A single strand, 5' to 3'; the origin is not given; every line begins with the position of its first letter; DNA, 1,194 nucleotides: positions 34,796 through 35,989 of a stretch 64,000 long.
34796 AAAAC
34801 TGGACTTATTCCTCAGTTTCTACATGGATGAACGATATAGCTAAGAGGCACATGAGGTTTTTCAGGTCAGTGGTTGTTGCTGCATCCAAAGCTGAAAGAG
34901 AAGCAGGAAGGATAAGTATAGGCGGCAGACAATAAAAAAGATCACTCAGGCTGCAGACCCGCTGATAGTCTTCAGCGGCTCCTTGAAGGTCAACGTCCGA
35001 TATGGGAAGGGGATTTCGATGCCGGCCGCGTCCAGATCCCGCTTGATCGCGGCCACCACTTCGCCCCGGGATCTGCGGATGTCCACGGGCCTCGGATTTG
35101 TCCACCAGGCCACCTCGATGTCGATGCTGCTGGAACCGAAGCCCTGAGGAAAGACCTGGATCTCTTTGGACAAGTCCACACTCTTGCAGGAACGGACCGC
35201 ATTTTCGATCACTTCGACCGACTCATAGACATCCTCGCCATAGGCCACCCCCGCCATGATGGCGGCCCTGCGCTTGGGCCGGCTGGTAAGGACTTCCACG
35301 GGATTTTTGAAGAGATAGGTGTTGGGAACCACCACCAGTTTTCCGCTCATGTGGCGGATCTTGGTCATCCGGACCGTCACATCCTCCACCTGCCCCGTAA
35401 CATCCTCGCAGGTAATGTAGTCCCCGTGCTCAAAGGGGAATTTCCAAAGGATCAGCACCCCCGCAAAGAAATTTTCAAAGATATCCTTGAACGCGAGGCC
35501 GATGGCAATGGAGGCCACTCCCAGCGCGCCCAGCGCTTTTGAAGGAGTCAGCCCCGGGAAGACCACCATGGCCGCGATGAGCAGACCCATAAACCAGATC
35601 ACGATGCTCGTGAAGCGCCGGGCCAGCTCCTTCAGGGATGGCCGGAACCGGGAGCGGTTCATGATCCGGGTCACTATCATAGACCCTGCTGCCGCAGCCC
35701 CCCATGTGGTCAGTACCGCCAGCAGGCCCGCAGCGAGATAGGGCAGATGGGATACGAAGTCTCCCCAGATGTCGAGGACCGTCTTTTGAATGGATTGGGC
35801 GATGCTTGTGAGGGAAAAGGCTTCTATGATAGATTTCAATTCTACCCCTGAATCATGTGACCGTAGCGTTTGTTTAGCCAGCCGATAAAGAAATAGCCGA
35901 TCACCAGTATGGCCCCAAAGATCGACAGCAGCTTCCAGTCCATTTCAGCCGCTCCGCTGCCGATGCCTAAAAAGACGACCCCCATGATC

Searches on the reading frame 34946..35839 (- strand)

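Call 62: search_protein_families(library=pfam, proteins=[window:34946-35839:-], max_evalue=0.00001)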
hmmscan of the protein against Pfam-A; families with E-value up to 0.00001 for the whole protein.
window:34946-35839:- (297 aa): 2 families
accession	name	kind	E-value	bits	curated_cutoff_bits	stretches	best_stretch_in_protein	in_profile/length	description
PF00924.24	MS_channel_2nd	-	1.6e-20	73.4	20.2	1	119-182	1-64/68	Mechanosensitive ion channel, beta-domain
PF21082.3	MS_channel_3rd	-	1.1e-07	32.6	21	1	197-276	6-88/88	Mechanosensitive ion channel MscS, C-terminal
